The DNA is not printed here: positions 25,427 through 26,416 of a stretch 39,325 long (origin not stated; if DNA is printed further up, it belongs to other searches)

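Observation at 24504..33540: WYL-headed array of two [leader repeat, cytoplasmic LRR protein, type IV restriction module] units: candidate LRR-associated defence system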

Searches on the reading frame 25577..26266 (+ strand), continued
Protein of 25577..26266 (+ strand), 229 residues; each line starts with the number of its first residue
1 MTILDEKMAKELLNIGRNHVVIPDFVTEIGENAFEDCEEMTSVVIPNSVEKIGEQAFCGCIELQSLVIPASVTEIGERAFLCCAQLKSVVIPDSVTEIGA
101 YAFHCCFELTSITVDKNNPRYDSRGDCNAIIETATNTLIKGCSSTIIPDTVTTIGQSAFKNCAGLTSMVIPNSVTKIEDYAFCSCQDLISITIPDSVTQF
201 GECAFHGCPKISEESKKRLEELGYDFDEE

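Call 47: find_encoding_contigs(protein=P0058, flank=6000, max_places=2)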
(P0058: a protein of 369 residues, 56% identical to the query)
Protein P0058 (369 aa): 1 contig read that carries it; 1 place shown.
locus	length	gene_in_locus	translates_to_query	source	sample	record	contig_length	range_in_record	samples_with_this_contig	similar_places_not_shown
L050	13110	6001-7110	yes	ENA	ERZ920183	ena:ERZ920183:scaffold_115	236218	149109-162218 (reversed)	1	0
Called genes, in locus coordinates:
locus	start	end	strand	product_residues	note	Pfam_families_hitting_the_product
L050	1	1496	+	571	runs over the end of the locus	PF20990:DUF2207_C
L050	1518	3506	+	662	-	PF02018:CBM_4_9 (weak), PF22848:ASD1_dom, PF06964:Alpha-L-AF_C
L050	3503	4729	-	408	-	PF00375:SDF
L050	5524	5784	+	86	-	-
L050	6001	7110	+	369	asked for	PF13306:LRR_5, PF05725:FNIP (faint), PF13855:LRR_8 (faint), PF13306:LRR_5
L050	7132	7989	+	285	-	-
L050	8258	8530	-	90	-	PF15738:YafQ_toxin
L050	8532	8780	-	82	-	PF05534:HicB (faint)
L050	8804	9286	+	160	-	PF03544:TonB_C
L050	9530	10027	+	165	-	-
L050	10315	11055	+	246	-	PF00216:Bac_DNA_binding (faint), PF18174:HU-CCDC81_bac_1, PF18175:HU-CCDC81_bac_2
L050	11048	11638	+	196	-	PF00293:NUDIX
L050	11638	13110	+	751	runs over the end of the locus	PF16269:DUF4922, PF08486:SpoIID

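Call 48: search_protein_families(library=ncbifam, proteins=[window:25577-26266:+], max_evalue=0.001)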
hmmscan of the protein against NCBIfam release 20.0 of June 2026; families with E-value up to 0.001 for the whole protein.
window:25577-26266:+ (229 aa): 2 families
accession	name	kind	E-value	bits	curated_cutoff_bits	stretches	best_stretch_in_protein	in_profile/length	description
NF047961.1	adhesin_HupY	equivalog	7.4e-23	80.6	1250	2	19-105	190-275/978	leucine-rich repeat adhesin HupY/LrrG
NF045861.1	glide_Gli349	exception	2.5e-12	44.3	1750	2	25-81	2687-2742/3169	gliding machinery surface structure protein Gli349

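Call 55: predict_structure(alignment_id=A2)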
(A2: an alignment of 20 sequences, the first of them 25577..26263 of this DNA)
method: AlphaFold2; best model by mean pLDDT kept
length: 229 residues; sequences in the alignment: 20
mean_pLDDT: 94.8   pTM: 0.88
mean pLDDT of the five models: 94.8, 94.7, 94.6, 93.4, 91.6
residues with pLDDT >= 90: 213; 70-90: 14; 50-70: 1; < 50: 1
segments of 3 or more residues with pLDDT < 50: none
pLDDT, mean of each block of 10 residues (from residue 1): 94 87 97 95 95 98 92 98 94 96 93 95 91 97 96 97 95 98 96 98 96 97 83
secondary structure, 60 per line:
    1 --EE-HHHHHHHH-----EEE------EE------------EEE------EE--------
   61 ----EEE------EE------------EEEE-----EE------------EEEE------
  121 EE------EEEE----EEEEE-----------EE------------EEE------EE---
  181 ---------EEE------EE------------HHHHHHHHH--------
elements in order: H6-13 E19-21 E42-44 E65-67 E88-91 E111-114 E129-132 E137-141 E167-169 E190-192 H213-221
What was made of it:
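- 25577..26266 (+): LRR1: 229-aa cytoplasmic BspA-type LRR protein (type A). AlphaFold pLDDT 94.8 (call 55).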

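Call 58: fold_search(model_id=the predicted structure, library=pdb)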
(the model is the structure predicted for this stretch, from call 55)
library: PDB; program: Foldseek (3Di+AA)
matches with E <= 10: 656; with E <= 0.001: 18
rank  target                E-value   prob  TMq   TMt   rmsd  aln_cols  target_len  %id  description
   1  4h09_A                2.0e-11  1.00  0.67  0.44   5.5       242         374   24  Crystal structure of a leucine-rich repeat protein (EUBVEN_01088) from Eubacterium ventriosum ATCC 27560 at 2.50 A res (released 2012-10-10)
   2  4gt6                  4.6e-11  1.00  0.57  0.37   6.5       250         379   29  Crystal structure of a leucine rich cell surface protein (FAEPRAA2165_01021) from Faecalibacterium prausnitzii A2-165 at (released 2012-09-26)
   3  4h09_D                5.0e-11  1.00  0.69  0.45   4.3       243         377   25  Crystal structure of a leucine-rich repeat protein (EUBVEN_01088) from Eubacterium ventriosum ATCC 27560 at 2.50 A res (released 2012-10-10)
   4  4h09_E                5.9e-11  1.00  0.67  0.43   4.8       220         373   26  Crystal structure of a leucine-rich repeat protein (EUBVEN_01088) from Eubacterium ventriosum ATCC 27560 at 2.50 A res (released 2012-10-10)
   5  4h09_B                6.5e-11  1.00  0.69  0.45   4.3       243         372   25  Crystal structure of a leucine-rich repeat protein (EUBVEN_01088) from Eubacterium ventriosum ATCC 27560 at 2.50 A res (released 2012-10-10)
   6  4h09_C                1.2e-10  1.00  0.68  0.44   3.4       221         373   27  Crystal structure of a leucine-rich repeat protein (EUBVEN_01088) from Eubacterium ventriosum ATCC 27560 at 2.50 A res (released 2012-10-10)
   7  4cp6                  1.9e-10  1.00  0.63  0.39   4.1       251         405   19  The Crystal structure of Pneumococcal vaccine antigen PcpA (released 2015-02-25)
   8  6mlx_A                4.0e-09  1.00  0.54  0.57   4.8       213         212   29  Crystal structure of T. pallidum Leucine Rich Repeat protein (TpLRR) (released 2019-07-17)
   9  4fs7                  4.7e-09  1.00  0.51  0.32   8.1       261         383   25  Crystal structure of a leucine-rich repeat protein (BACOVA_04585) from Bacteroides ovatus ATCC 8483 at 1.19 A resolution (released 2012-09-19)
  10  6mlx_C                2.6e-08  1.00  0.54  0.57   4.8       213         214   29  Crystal structure of T. pallidum Leucine Rich Repeat protein (TpLRR) (released 2019-07-17)
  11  6mlx_B                5.5e-08  1.00  0.55  0.58   4.7       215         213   29  Crystal structure of T. pallidum Leucine Rich Repeat protein (TpLRR) (released 2019-07-17)
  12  4fdw                  1.5e-07  1.00  0.40  0.26   7.8       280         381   18  Crystal structure of a putative cell surface protein (BACOVA_01565) from Bacteroides ovatus ATCC 8483 at 2.05 A resoluti (released 2012-07-25)
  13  4fd0                  1.1e-06  1.00  0.40  0.27   7.6       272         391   20  Crystal structure of a putative cell surface protein (BACCAC_03700) from Bacteroides caccae ATCC 43185 at 2.07 A resolut (released 2012-07-25)
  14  4nkh_F                2.4e-04  0.99  0.29  0.28  10.6       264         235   11  Crystal structure of SspH1 LRR domain (released 2013-12-11)
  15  8i2h                  4.1e-04  1.00  0.38  0.19   8.2       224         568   20  Follicle stimulating hormone receptor (released 2023-03-22)
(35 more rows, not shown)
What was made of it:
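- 25577..26266 (+): Best PDB folds 4h09, 4gt6 and TpLRR 6mlx (call 58).
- On BspA-type LRR (LRR_5) proteins: Foldseek matches 4h09 at 2e-11 and 6mlx at 4e-09 (call 58).
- Checked: The AlphaFold model (pLDDT 94.8) is a BspA-type solenoid capped by an N-terminal and a C-terminal helix (calls 55, 58).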

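Call 60: find_related_loci(query=window:25577-26263:+, collection=viral_contigs, flank=5000)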
Query window:25577-26263:+ (229 aa) in viral_contigs; peptide patterns used: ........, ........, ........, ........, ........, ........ (x = any residue, [..] = any of these).
3 stretches matched a pattern, but none encodes a relative of the query by tblastn (E <= 1e-3).
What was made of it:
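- Tried and rejected: There is no close relative in viral contigs (call 60).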

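Call 70: search_dna_similar(query=window:25577-26263:+, collection=plasmids, mode=protein, max_rows=25, max_evalue=1e-15)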
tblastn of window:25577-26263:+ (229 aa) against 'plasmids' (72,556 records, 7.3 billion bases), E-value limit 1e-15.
Records with a match: 20; places in all: 114; records where one place covers at least 80% of the query: 20.
Best place of each record, by identity: <60% 20.
By first word of the organism name: Enterococcus 3; Treponema 2; Prevotella 2; Ruminococcus 2; Clostridium 2; Photobacterium 1; Monoglobus 1; Vibrio 1; Paraclostridium 1; Aureibacter 1; and 4 more.
By predicted mobility (MOB-suite, as given by PLSDB): non-mobilizable 17; mobilizable 2; conjugative 1.
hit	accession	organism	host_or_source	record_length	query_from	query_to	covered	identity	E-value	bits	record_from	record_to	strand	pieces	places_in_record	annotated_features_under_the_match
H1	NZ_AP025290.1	Treponema saccharophilum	-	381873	20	228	91%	46.9%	1e-38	149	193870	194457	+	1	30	leucine-rich repeat domain-containing protein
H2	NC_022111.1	Prevotella sp. oral taxon 299 str. F0039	Homo sapiens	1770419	19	213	85%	45.7%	2e-40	154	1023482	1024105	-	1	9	none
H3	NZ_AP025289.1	Treponema saccharophilum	-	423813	20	212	84%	45.6%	3e-37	144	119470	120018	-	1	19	leucine-rich repeat domain-containing protein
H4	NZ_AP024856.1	Photobacterium toruni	-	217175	20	207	82%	44.8%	5e-29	120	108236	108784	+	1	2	leucine-rich repeat domain-containing protein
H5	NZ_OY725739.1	Monoglobus pectinilyticus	-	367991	20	211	84%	43.6%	2e-38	148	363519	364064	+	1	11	leucine-rich repeat domain-containing protein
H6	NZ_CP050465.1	Vibrio campbellii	single cell,seawater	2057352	20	205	81%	44.7%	6e-26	112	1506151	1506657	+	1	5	none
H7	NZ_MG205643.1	Paraclostridium sordellii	Equine disease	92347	12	203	84%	41.7%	5e-25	109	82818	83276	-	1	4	leucine-rich repeat protein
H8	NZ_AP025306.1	Aureibacter tunicatorum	-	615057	16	207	84%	41.7%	3e-24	107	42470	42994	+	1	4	leucine-rich repeat domain-containing protein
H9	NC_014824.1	Ruminococcus albus 7 = DSM 20455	-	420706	19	208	83%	41.1%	3e-33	133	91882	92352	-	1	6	leucine-rich repeat domain-containing protein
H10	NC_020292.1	Clostridium saccharoperbutylacetonicum N1-4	-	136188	14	225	93%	36.0%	3e-29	122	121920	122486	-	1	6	leucine-rich repeat protein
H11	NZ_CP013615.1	Clostridium perfringens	canine,Pure culture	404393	18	212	85%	38.5%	4e-17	87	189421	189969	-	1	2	leucine-rich repeat domain-containing protein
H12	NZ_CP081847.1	Enterococcus raffinosus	Homo sapiens,feces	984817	2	225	98%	31.7%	2e-16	85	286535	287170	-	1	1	leucine-rich repeat protein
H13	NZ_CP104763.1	Enterococcus raffinosus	-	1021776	2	225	98%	31.7%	2e-16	85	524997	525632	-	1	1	record has no annotation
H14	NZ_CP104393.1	Enterococcus raffinosus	fermented food (Meju)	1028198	2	225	98%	31.7%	2e-16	85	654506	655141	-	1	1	record has no annotation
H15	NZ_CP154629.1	Acetoanaerobium noterae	cell culture,Sludge of a digestion ...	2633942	19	213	85%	34.2%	2e-22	102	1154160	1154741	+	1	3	none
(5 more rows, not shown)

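Call 71: search_dna_similar(query=window:25577-26263:+, collection=phages, mode=protein, max_rows=20, max_evalue=1e-15)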
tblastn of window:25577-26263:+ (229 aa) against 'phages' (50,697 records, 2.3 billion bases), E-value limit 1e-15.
Records with a match: 11; places in all: 29; records where one place covers at least 80% of the query: 9.
Best place of each record, by identity: <60% 11.
By first word of the organism name: Bacteriophage 9; Caudoviricetes 1; Lachnospiraceae 1.
By host as written in the record: - 9; Bos mutus 1; Lachnospiraceae 1.
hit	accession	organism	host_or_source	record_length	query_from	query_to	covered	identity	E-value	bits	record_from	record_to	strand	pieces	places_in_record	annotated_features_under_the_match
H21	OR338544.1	Caudoviricetes sp.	Bos mutus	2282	20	213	85%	51.0%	7e-54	189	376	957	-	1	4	hypothetical protein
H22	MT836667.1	Bacteriophage sp.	human fecal samples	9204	26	228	89%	35.6%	3e-18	89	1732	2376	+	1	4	record has no annotation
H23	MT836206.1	Bacteriophage sp.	human fecal samples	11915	19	208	83%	37.3%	4e-29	120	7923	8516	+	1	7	record has no annotation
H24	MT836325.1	Bacteriophage sp.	human fecal samples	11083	13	224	93%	33.0%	5e-20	94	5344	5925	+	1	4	record has no annotation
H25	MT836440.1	Bacteriophage sp.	human fecal samples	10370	26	212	82%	33.9%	2e-18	89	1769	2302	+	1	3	record has no annotation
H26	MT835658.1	Bacteriophage sp.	human fecal samples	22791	19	211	84%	31.5%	8e-22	99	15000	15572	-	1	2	record has no annotation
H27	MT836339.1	Bacteriophage sp.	human fecal samples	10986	22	211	83%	31.8%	2e-19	92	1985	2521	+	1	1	record has no annotation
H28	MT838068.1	Bacteriophage sp.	human fecal samples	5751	16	213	86%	28.9%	1e-19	93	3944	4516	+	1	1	record has no annotation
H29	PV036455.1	Lachnospiraceae phage IMGVR 15430980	Lachnospiraceae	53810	20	200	79%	29.9%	1e-17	87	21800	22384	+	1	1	hypothetical protein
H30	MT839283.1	Bacteriophage sp.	human fecal samples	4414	52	206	68%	34.7%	1e-16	84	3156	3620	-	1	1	record has no annotation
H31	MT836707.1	Bacteriophage sp.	human fecal samples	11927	22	205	80%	28.3%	7e-17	84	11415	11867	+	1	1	record has no annotation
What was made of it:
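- Tried and rejected: Phage-collection hits are distant and unannotated (call 71).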

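Call 72: get_annotated_region(hit=H12, flank=6000)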
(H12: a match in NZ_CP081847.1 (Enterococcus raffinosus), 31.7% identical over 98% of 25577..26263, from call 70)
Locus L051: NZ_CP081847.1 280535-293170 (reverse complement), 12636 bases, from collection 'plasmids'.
description: Enterococcus raffinosus strain CX012922 plasmid pCX012922, complete sequence
organism: Enterococcus raffinosus (NCBI taxid 71452)
taxonomy: Bacteria; Bacillota; Bacilli; Lactobacillales; Enterococcaceae; Enterococcus; Enterococcus raffinosus
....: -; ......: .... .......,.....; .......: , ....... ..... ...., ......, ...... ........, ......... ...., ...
typing (MOB-suite, as given by PLSDB): non-mobilizable
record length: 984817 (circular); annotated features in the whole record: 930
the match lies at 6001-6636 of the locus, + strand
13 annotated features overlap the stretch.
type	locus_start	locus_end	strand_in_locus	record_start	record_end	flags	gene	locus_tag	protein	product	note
CDS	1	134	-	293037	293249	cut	-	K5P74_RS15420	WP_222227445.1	DUF2922 domain-containing protein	-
CDS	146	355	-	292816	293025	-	-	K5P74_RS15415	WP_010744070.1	hypothetical protein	-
CDS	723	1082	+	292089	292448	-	-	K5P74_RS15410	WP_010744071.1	heavy metal-binding domain-containing protein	-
CDS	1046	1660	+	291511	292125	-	-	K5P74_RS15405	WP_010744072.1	CPBP family intramembrane glutamic endopeptidase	GO:0071586 - CAAX-box protein processing [Evidence IEA]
CDS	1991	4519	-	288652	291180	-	-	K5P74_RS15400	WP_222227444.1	LuxR C-terminal-related transcriptional regulator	GO:0006355 - regulation of DNA-templated transcription [Evidence IEA]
CDS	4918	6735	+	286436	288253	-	-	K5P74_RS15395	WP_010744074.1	leucine-rich repeat protein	-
CDS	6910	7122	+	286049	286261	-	-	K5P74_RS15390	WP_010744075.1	hypothetical protein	-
CDS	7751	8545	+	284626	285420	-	-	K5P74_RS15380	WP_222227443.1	DUF4931 domain-containing protein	-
CDS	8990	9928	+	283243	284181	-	-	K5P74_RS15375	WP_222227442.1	sugar phosphate isomerase/epimerase family protein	-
CDS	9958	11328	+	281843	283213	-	-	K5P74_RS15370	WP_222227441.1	PTS transporter subunit EIIC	GO:0009401 - phosphoenolpyruvate-dependent sugar phosphotransferase system [Evidence IEA]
CDS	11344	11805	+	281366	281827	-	-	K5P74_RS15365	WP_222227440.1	PTS glucose transporter subunit IIA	-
CDS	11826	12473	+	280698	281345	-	-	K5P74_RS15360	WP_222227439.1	ribulose-phosphate 3-epimerase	-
CDS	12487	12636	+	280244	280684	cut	rpiB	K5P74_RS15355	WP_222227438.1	ribose 5-phosphate isomerase B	GO:0009052 - pentose-phosphate shunt, non-oxidative branch [Evidence IEA]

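Call 73: get_annotated_region(hit=H10, flank=6000)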
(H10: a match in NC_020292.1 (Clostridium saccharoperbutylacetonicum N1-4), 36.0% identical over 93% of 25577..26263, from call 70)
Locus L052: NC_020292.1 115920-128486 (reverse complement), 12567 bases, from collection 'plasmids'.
description: Clostridium saccharoperbutylacetonicum N1-4(HMT) plasmid Csp_135p, complete sequence
organism: Clostridium saccharoperbutylacetonicum N1-4 (NCBI taxid 931276)
taxonomy: Bacteria; Bacillota; Clostridia; Eubacteriales; Clostridiaceae; Clostridium; Clostridium saccharoperbutylacetonicum; Clostridium saccharoperbutylacetonicum N1-4
host: -; source: -; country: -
typing (MOB-suite, as given by PLSDB): non-mobilizable; replicon rep_cluster_1669
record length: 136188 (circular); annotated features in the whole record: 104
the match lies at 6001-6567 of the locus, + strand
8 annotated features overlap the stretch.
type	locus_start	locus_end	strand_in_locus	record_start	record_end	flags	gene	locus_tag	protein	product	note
CDS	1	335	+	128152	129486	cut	-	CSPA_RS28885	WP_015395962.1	AAA family ATPase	-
CDS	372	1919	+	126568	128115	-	-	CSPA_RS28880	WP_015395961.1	VWA domain-containing protein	-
CDS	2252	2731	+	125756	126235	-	-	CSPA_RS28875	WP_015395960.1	DUF1256 domain-containing protein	-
CDS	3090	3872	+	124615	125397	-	-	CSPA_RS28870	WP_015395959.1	hypothetical protein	-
CDS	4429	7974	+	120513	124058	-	-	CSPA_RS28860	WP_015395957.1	leucine-rich repeat protein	-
CDS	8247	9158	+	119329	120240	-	-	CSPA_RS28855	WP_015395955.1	hypothetical protein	-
CDS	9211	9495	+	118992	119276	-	-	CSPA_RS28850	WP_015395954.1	co-chaperone GroES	-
CDS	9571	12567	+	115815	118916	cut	dnaE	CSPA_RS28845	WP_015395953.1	DNA polymerase III subunit alpha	GO:0006260 - DNA replication [Evidence IEA]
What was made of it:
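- Tried and rejected: Those inspected are large LRR proteins in ordinary contexts (calls 70, 72, 73).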
